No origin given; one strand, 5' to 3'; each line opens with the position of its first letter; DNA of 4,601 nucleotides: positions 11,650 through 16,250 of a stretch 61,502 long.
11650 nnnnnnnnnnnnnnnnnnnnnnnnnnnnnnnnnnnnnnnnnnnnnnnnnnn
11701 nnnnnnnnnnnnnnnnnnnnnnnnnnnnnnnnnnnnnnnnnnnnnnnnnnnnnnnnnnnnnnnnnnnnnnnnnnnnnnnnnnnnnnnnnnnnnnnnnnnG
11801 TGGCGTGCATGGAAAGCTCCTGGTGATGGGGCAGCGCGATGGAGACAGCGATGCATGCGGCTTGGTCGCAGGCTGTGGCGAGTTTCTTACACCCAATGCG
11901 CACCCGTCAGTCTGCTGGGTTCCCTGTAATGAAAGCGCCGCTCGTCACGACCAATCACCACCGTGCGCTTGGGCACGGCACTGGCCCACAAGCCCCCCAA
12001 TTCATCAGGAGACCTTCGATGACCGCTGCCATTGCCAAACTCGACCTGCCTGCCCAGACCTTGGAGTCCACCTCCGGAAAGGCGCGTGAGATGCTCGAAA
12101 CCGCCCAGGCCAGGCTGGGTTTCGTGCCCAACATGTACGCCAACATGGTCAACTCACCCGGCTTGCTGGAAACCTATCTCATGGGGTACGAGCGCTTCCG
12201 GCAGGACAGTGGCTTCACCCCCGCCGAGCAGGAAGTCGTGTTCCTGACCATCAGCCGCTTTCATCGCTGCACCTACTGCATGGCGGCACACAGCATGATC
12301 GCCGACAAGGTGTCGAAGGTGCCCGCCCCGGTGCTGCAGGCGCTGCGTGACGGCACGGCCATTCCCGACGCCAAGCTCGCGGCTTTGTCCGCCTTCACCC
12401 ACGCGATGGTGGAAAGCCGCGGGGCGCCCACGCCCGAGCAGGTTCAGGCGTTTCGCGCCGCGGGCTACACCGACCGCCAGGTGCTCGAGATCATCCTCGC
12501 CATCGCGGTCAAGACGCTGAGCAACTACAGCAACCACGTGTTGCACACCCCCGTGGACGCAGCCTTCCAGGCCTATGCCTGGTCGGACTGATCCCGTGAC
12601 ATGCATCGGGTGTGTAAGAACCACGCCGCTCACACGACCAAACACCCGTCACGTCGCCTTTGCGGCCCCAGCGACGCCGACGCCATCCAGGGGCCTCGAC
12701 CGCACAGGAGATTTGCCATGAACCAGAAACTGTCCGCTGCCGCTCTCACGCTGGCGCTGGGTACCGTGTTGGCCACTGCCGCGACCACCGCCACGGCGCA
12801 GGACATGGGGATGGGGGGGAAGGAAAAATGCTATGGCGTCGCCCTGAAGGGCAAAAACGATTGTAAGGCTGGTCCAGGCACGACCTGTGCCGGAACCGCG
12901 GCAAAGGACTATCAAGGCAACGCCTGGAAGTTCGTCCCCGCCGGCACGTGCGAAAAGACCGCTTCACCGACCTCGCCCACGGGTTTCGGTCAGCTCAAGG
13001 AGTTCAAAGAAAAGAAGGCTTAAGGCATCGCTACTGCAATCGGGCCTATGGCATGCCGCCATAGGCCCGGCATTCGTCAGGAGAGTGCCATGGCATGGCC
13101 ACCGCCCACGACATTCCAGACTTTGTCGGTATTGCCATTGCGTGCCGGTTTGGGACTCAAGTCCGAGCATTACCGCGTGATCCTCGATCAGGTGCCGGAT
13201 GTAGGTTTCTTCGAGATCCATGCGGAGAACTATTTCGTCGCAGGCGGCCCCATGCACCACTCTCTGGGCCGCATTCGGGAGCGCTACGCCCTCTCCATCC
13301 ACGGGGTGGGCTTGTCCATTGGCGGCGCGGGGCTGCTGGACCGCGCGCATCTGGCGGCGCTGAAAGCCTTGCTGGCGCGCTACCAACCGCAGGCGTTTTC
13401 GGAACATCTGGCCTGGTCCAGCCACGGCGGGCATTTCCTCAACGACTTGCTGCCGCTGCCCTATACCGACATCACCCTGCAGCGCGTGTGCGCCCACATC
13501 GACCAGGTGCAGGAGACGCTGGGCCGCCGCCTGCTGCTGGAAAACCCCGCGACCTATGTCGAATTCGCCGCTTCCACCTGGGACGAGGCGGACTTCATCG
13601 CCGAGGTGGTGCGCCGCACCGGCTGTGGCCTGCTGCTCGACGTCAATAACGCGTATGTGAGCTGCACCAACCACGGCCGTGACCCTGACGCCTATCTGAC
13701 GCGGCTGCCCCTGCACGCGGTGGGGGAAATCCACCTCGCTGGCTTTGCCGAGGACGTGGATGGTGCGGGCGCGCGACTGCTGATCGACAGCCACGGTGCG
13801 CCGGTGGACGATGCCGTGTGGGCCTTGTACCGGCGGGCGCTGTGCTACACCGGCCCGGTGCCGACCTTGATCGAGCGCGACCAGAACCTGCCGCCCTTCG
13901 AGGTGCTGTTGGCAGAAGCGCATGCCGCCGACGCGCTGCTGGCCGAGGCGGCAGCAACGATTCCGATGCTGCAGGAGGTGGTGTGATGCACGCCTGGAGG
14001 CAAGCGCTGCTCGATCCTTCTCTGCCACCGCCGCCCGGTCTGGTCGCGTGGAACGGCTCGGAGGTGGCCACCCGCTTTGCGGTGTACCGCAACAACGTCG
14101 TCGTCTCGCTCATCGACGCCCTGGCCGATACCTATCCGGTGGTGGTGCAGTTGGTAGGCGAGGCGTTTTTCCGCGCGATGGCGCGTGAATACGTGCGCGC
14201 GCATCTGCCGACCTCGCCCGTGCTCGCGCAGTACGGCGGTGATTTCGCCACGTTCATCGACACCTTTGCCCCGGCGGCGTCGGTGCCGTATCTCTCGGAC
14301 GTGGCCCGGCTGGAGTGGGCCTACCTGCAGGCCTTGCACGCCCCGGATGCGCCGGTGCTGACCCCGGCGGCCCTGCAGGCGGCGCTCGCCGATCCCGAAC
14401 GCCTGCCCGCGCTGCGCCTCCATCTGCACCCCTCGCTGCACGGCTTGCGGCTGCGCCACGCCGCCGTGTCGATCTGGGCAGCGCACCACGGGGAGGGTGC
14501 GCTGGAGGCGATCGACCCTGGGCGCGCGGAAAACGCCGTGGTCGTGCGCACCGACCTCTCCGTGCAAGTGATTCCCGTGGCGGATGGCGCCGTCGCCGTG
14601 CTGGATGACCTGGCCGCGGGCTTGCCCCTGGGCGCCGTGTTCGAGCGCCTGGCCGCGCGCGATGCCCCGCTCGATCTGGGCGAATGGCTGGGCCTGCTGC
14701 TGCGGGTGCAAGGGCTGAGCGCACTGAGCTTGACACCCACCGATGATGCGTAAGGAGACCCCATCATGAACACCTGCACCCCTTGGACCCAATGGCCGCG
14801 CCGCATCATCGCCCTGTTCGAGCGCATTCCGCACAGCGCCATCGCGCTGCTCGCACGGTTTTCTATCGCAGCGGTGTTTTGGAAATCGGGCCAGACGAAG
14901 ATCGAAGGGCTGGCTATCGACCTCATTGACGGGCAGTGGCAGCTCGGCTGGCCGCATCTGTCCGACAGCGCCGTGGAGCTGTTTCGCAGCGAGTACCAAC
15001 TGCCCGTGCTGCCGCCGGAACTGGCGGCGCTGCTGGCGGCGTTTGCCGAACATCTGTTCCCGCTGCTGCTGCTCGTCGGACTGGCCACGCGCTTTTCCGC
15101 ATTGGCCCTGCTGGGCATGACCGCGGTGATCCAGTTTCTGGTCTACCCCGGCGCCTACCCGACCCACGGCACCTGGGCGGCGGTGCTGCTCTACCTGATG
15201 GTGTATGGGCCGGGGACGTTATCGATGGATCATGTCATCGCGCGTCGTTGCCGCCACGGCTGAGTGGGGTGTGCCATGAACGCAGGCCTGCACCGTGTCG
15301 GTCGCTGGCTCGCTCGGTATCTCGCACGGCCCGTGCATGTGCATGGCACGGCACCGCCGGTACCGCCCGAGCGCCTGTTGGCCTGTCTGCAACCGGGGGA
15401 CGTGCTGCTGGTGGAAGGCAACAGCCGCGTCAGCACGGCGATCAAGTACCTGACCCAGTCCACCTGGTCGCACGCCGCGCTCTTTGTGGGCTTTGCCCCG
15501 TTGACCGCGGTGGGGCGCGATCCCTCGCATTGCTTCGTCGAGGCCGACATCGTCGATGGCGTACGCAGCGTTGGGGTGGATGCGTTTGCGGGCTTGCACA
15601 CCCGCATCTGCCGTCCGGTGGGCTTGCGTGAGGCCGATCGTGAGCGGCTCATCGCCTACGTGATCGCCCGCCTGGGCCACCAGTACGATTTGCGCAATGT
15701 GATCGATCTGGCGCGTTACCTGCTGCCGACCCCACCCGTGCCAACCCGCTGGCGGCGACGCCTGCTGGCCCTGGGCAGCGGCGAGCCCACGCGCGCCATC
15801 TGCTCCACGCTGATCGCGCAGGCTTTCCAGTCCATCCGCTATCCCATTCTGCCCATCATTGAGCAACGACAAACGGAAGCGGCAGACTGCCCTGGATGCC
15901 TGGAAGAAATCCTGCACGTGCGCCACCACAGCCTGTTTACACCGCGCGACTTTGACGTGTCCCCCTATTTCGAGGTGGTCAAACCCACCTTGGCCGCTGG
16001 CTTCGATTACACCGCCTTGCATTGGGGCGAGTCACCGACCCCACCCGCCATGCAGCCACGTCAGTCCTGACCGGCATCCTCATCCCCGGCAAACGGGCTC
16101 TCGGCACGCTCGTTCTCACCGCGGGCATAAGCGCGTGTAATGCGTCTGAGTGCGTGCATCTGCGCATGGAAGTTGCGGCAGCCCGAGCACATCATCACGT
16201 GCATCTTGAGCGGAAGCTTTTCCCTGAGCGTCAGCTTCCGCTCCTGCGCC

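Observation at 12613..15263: Bufferin-type RiPP operon (DUF2282 precursor, MNIO enzyme, DUF2063 partner, DoxX) embedded in a metal/metalloid island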

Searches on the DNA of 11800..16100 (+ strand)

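Call 63: search_dna_similar(query=window:11800-16100:+, collection=plasmids, mode=distant, max_rows=10)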
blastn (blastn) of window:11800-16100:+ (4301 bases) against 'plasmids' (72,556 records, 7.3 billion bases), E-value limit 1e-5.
Records with a match: 403; places in all: 472; records where one place covers at least 80% of the query: 0.
Best place of each record, by identity: 60-80% 403.
By first word of the organism name: Ralstonia 86; Escherichia 60; Burkholderia 52; Sinorhizobium 37; Rhizobium 35; Klebsiella 17; Paraburkholderia 14; Shinella 12; Ensifer 9; Salmonella 8; and 39 more.
By predicted mobility (MOB-suite, as given by PLSDB): non-mobilizable 172; mobilizable 118; conjugative 113.
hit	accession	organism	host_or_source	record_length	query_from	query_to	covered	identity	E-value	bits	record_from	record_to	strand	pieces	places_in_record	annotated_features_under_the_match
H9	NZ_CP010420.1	Azotobacter chroococcum NCIMB 8003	cell culture,soil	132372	1021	3382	49%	70.6%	0e+0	925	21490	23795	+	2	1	DUF692 domain-containing protein | DNA-binding domain-containing protein | DoxX family protein | DUF2282 domain-containing protein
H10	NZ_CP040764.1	Paracoccus liaowanqingii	Tibetan antelope,cell culture,feces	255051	1017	3355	36%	67.0%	1e-75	445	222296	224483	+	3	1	DUF692 domain-containing protein | putative DNA-binding domain-containing protein | DoxX family membrane protein | DUF2282 domain-containing protein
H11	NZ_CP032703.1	Pantoea soli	single isolate,soil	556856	1024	3433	26%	69.3%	2e-42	429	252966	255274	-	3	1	DUF692 domain-containing protein | DNA-binding domain-containing protein | DoxX family protein | DUF2282 domain-containing protein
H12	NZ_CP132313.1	Shinella zoogloeoides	Homo sapiens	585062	1021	3393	25%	71.7%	4e-76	564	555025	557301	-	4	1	DUF692 domain-containing protein | DNA-binding domain-containing protein | DoxX family protein | DUF2282 domain-containing protein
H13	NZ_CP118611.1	Ensifer adhaerens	Pure isolate,Rhizosphere of Cyperus ...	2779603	1017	3434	26%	68.1%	8e-35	380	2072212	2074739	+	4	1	none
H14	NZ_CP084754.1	Roseateles sp. XES5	Xenopus laevis,bacterial culture,swab ...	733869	1021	3382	24%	71.2%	2e-68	510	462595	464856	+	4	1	DUF692 domain-containing protein | DNA-binding domain-containing protein | DoxX family protein | DUF2282 domain-containing protein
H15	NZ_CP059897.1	Ciceribacter thiooxidans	mixed culture,soil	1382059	1020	2516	25%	68.4%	2e-41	362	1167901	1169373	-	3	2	none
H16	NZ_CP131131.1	Shinella zoogloeoides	isolate,Activated charcoal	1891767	1021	3379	25%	69.3%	2e-61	431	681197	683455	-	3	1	none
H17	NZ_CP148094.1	Rhizobium sp. T1470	-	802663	1030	2521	26%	67.2%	1e-44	328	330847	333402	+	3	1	hypothetical protein | DUF692 domain-containing protein | DNA-binding domain-containing protein | DUF2282 domain-containing protein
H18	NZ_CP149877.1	Rhizobium sp. T1473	-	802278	1030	2521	26%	67.2%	1e-44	328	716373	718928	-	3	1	hypothetical protein | DUF692 domain-containing protein | DNA-binding domain-containing protein | DUF2282 domain-containing protein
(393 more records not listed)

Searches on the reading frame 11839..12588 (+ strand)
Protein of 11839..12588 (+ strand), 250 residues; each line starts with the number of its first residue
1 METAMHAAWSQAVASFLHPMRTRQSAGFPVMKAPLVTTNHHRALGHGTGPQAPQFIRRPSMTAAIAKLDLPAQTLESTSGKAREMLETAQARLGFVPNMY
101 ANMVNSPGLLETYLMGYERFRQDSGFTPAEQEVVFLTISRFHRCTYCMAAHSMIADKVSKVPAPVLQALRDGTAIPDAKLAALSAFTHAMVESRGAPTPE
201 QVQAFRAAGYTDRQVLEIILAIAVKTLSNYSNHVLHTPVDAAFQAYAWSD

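Call 3: search_protein_families(library=pfam, proteins=[window:11839-12588:+], max_evalue=0.01)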
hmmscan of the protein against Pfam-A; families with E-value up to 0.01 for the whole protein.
window:11839-12588:+ (250 aa): 1 family
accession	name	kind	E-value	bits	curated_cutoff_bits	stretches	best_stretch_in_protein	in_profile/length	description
PF02627.25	CMD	-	1.8e-06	28.3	23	1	120-184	16-80/84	Carboxymuconolactone decarboxylase family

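Call 6: search_protein_families(library=ncbifam, proteins=[window:11839-12588:+], max_evalue=0.001)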
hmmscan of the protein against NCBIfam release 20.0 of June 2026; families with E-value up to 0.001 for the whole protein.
window:11839-12588:+ (250 aa): 3 families
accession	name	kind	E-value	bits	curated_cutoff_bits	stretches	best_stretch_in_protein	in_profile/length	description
TIGR01926.1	peroxid_rel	subfamily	2.3e-20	73.1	81.8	1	72-238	5-174/178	peroxidase-related enzyme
TIGR04030.1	perox_Avi_7169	hypoth_equivalog_domain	2.6e-07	30.9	233.15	1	120-225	65-172/185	alkylhydroperoxidase domain protein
TIGR00778.1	ahpD_dom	domain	5e-05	22.7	27.8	1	126-160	3-37/51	alkylhydroperoxidase AhpD family core domain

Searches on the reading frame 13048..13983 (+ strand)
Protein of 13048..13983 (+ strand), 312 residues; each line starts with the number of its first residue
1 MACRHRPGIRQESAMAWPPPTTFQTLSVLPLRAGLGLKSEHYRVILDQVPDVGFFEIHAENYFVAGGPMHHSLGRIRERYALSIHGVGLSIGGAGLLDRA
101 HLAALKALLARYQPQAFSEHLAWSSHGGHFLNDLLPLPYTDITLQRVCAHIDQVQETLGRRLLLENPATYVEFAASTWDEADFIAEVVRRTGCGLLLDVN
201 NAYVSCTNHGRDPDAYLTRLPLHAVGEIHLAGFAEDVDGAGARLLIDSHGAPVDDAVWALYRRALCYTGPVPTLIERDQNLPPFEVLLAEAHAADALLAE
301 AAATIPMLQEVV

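Call 3: search_protein_families(library=pfam, proteins=[window:13048-13983:+], max_evalue=0.01)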
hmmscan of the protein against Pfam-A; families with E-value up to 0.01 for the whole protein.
window:13048-13983:+ (312 aa): 2 families
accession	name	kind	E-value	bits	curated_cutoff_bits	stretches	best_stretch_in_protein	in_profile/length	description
PF05114.20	MbnB_TglH_ChrH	-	4.5e-106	354.3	25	1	33-298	2-262/263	RiPP precursor modification enzyme MbnB/TglH/ChrH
PF01261.30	AP_endonuc_2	-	0.0018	18.5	31.1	1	144-250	101-200/249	Xylose isomerase-like TIM barrel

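Call 6: search_protein_families(library=ncbifam, proteins=[window:13090-13983:+], max_evalue=0.001)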
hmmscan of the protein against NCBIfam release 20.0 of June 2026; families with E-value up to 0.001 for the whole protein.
window:13090-13983:+ (298 aa): 5 families
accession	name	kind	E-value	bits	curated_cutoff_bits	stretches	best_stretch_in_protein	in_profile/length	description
NF050167.1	MNIO_BufB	equivalog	8.8e-116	385.8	310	1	19-280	1-261/262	MNIO family bufferin maturase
NF003818.2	PRK05409.1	equivalog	9.3e-72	241.7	360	1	19-278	2-258/264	HvfB family MNIO-type RiPP peptide maturase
NF050151.1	RiPP_MNIO_ApyH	equivalog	9.8e-24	84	400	1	64-252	53-247/283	multinuclear non-heme iron-dependent oxidative enzyme ApyH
TIGR04159.2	methbact_MbnB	equivalog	6.6e-16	58.6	325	1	90-267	72-243/261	methanobactin biosynthesis protein MbnB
NF050165.1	MNIO_ChrH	equivalog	2.6e-06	26.8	600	1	69-221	60-213/363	MNIO family chryseobactin maturase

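Call 22: find_related_loci(query=window:13090-13983:+, collection=genome_contigs, flank=10000)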
Query window:13090-13983:+ (298 aa) in genome_contigs; peptide patterns used: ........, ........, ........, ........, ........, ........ (x = any residue, [..] = any of these).
600 stretches matched a pattern (row limit reached: there are more); 375 encode a relative of the query (tblastn E <= 1e-3); the best 80 are kept; 80 distinct loci.
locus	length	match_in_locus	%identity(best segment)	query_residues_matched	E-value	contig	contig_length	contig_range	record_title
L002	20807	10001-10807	75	13-281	3e-133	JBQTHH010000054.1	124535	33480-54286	MAG: Rhodoferax sp. isolate SAW315 c_000000042341, whole genome shotgun sequence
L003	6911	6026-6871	70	11-292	3e-127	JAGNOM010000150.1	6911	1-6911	MAG: Propionivibrio sp. isolate Go_Inlet_bin_169 Go_Inlet_12426_length_6911_cov_10.056162, whole genome shotgun sequence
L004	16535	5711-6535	70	15-289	7e-127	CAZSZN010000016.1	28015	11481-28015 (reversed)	MAG TPA_asm: uncultured Macromonas sp. isolate SRP287453_co1_364 genome assembly, contig: NODE_2844_length_28015_cov_8.7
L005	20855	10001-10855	69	2-284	8e-127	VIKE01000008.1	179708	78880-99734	MAG: Rhodocyclaceae bacterium isolate X1_MetaBAT.22 scaffold_262, whole genome shotgun sequence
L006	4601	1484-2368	69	1-291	9e-128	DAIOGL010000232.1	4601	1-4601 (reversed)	MAG TPA_asm: Sulfuritalea sp. isolate CTOTU24850 NODE_2131_length_4601_cov_8.374835, whole genome shotgun sequence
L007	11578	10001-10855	70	5-289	2e-126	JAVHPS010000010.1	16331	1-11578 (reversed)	MAG: Rhodoferax sp. isolate WB01no7_59_30 NODE_1115_length_16331_cov_16.817646, whole genome shotgun sequence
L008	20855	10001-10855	69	5-289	2e-126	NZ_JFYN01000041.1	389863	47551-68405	Pseudomonas sp. RIT288 contigs6, whole genome shotgun sequence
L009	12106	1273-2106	72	7-284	2e-126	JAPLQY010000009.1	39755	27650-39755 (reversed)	MAG: Rhodocyclales bacterium isolate LacPavin_0818_WC45_MAG_62_25 LacPavin_0818_WC45_scaffold_1243961, whole genome shot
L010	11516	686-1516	70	15-291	3e-126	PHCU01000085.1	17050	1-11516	MAG: Betaproteobacteria bacterium HGW-Betaproteobacteria-12 bjp_ig2158_scaffold_1302, whole genome shotgun sequence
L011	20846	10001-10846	70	8-289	5e-126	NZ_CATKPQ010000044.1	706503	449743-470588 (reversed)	Pseudomonas sp. IT-347P EMIT0347P_Contig_4, whole genome shotgun sequence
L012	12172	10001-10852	70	6-289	4e-126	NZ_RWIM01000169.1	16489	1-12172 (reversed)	Pseudomonas sp. PB106 PB106_contig230, whole genome shotgun sequence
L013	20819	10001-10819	73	13-285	7e-126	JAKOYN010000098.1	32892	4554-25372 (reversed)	MAG: Pseudomonadota bacterium isolate USOA5_maxbin.083 k201_1015314, whole genome shotgun sequence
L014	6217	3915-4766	70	5-287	9e-126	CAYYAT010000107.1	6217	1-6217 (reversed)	MAG TPA_asm: uncultured Thermomonas sp. isolate binchicken_co1_92 genome assembly, contig: NODE_6745_length_6217_cov_3.9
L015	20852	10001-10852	69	6-289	1e-125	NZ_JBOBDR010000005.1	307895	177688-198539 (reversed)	Pseudomonas sp. WC2 WC2_Genome_contig_5, whole genome shotgun sequence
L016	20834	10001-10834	69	15-292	2e-125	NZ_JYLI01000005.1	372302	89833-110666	Pseudomonas poae strain DSM 14936 5_372302_39.6596, whole genome shotgun sequence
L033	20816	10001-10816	74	13-284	3e-134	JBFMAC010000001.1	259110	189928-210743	MAG: Pseudomonadota bacterium isolate MAG128 MAG128_1, whole genome shotgun sequence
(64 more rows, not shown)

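Call 33: search_solved_structures(query=window:13090-13983:+, max_evalue=0.00001, show_alignments=1)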
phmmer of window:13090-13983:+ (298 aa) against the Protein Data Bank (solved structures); distinct sequences matched with E-value up to 0.00001: 8.
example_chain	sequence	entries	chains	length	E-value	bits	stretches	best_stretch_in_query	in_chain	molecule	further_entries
3bww_A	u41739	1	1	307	3.4e-45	158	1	36-222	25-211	Protein of unknown function DUF692/COG3220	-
8hci_D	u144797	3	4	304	1.1e-12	51.3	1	121-263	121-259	DUF692 family protein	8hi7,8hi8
7tcr_A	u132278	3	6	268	4e-11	46.2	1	84-265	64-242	Methanobactin biosynthesis cassette protein MbnB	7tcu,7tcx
7dz9_B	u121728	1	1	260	1.1e-10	44.7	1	91-268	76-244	cpMbnB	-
7dz9_A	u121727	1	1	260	1.1e-10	44.7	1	91-268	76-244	MbnB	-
7tcw_A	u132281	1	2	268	2.3e-10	43.7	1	84-222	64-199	Methanobactin biosynthesis cassette protein MbnB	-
7fc0_E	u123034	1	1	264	4.4e-09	39.5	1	88-268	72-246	Methanobactin biosynthesis cassette protein MbnB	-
7fc0_B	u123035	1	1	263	4.6e-09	39.4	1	88-268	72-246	Methanobactin biosynthesis cassette protein MbnB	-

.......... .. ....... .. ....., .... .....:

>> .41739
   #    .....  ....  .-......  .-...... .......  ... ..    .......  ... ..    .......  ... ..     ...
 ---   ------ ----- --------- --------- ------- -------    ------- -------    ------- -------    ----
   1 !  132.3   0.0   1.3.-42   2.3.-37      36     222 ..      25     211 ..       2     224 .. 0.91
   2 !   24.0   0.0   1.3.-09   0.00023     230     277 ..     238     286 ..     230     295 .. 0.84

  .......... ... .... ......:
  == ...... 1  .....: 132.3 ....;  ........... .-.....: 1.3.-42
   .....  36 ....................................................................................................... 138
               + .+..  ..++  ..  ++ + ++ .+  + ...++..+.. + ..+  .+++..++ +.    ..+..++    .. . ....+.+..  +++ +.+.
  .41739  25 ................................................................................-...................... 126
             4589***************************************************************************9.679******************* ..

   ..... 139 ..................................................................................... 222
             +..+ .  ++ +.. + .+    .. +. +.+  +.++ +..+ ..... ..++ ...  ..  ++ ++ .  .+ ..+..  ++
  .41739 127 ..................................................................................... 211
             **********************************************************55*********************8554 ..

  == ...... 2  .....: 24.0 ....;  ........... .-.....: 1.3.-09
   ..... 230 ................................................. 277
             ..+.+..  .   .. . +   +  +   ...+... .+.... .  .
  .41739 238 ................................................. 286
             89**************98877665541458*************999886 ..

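Call 64: search_protein_families(library=ncbifam, proteins=[L033:14976-16079:-, L033:16082-16540:-, L033:13999-14949:-, L033:16683-17546:+], max_evalue=0.00001)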
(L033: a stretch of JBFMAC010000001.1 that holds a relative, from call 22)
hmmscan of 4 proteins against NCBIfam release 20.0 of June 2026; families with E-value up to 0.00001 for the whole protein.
L033:14976-16079:- (368 aa): 11 families
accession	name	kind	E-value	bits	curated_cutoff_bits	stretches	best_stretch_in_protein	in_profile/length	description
TIGR03169.1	Nterm_to_SelD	hypoth_equivalog_domain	2.4e-99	333.1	310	1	4-362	2-364/365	pyridine nucleotide-disulfide oxidoreductase family protein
TIGR04369.1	fusion_not_SelD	hypoth_equivalog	1e-64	218.9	700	1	6-364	1-339/701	oxidoreductase/SelD-related fusion protein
NF042949.2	3PPDioc_HcaD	equivalog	1.6e-09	37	450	1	68-283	68-279/386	3-phenylpropionate/cinnamic acid dioxygenase ferredoxin--NAD(+) reductase subunit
NF045765.1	PhenlGlyoxDHPadH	equivalog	2.6e-08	33.2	475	1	4-291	5-288/416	NADH-dependent phenylglyoxylate dehydrogenase subunit epsilon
NF003437.0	PRK04965.1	equivalog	4.5e-08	32.5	392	1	71-285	73-279/378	NADH:flavorubredoxin reductase NorW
TIGR02374.1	nitri_red_nirB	equivalog_domain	5e-08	31.8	578.35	1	73-284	72-282/794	nitrite reductase large subunit NirB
TIGR01350.1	lipoamide_DH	equivalog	1.7e-07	30.3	408.8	1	148-304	172-328/461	dihydrolipoyl dehydrogenase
TIGR02053.1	MerA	equivalog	2.6e-07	30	454.45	1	145-304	166-327/465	mercury(II) reductase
NF005884.0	PRK07846.1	equivalog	7.5e-07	28.1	501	1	148-306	170-325/454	mycothione reductase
NF007286.0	PRK09754.1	equivalog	5.2e-06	25.5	447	1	77-281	80-278/400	phenylpropionate dioxygenase ferredoxin reductase subunit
TIGR03385.1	CoA_CoA_reduc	equivalog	5.3e-06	25.5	578.8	1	77-288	78-291/439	CoA-disulfide reductase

L033:16082-16540:- (153 aa): 0 families

L033:13999-14949:- (317 aa): 1 family
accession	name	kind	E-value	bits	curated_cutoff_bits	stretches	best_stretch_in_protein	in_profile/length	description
NF053512.1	nitric_RR_NosR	exception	2.9e-28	99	400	1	30-207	175-353/422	response regulator c-di-GMP phosphodiesterase, NosR family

L033:16683-17546:+ (288 aa): 11 families
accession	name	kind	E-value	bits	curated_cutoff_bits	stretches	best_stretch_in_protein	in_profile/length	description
NF005657.0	PRK07432.1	equivalog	5e-124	413.2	453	1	1-287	1-286/291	S-methyl-5'-thioadenosine phosphorylase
NF006492.0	PRK08931.1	equivalog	6.1e-108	360.6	437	1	2-283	2-281/291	S-methyl-5'-thioadenosine phosphorylase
TIGR01694.1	MTAP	equivalog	3e-93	311.6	274.85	1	6-249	2-239/240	S-methyl-5'-thioadenosine phosphorylase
NF006334.0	PRK08564.1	equivalog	6.8e-88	294.3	382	1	4-267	8-265/267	S-methyl-5'-thioadenosine phosphorylase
NF005876.0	PRK07823.1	equivalog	1.1e-72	244.3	306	1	3-260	5-254/267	S-methyl-5'-thioadenosine phosphorylase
NF006599.0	PRK09136.1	equivalog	2.3e-60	203.8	223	1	5-245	3-241/247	S-methyl-5'-thioinosine phosphorylase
NF006054.0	PRK08202.1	equivalog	4.4e-17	62.5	218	1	39-228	67-252/274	purine-nucleoside phosphorylase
TIGR01697.1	PNPH-PUNA-XAPA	subfamily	3.9e-16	59.1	197.1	1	39-217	43-217/247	inosine/guanosine/xanthosine phosphorylase family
TIGR01700.1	PNPH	equivalog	4.7e-12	45.9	293.35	1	39-215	43-215/249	purine nucleoside phosphorylase I, inosine and guanosine-specific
TIGR01698.1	PUNP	equivalog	8.4e-12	45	302.6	1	55-215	57-212/245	purine-nucleoside phosphorylase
TIGR01699.1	XAPA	equivalog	3.1e-07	30.2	370.9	1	39-213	43-213/248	xanthosine phosphorylase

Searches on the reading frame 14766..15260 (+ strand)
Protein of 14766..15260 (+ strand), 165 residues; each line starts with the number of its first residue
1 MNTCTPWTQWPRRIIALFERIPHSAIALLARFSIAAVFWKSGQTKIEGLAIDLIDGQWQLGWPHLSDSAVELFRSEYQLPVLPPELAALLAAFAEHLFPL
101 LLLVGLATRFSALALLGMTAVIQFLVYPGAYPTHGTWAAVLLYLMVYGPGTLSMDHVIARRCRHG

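Call 3: search_protein_families(library=pfam, proteins=[window:14766-15260:+], max_evalue=0.01)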
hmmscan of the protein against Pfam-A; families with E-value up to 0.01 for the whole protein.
window:14766-15260:+ (165 aa): 2 families
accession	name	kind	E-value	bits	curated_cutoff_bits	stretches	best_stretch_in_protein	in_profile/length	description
PF07681.17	DoxX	-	2.9e-17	63.5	23.6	1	27-127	2-84/85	DoxX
PF04173.18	DoxD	-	0.00053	20.4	22.7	1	90-162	68-148/167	TQO small subunit DoxD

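Call 6: search_protein_families(library=ncbifam, proteins=[window:14766-15260:+], max_evalue=0.001)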
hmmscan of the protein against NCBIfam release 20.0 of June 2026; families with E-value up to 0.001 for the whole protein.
window:14766-15260:+ (165 aa): 1 family
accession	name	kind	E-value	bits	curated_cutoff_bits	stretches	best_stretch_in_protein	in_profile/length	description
NF050144.1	matur_HvfX_fam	equivalog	2.5e-11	44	80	1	27-126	4-87/165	HvfX family Cu-binding RiPP maturation protein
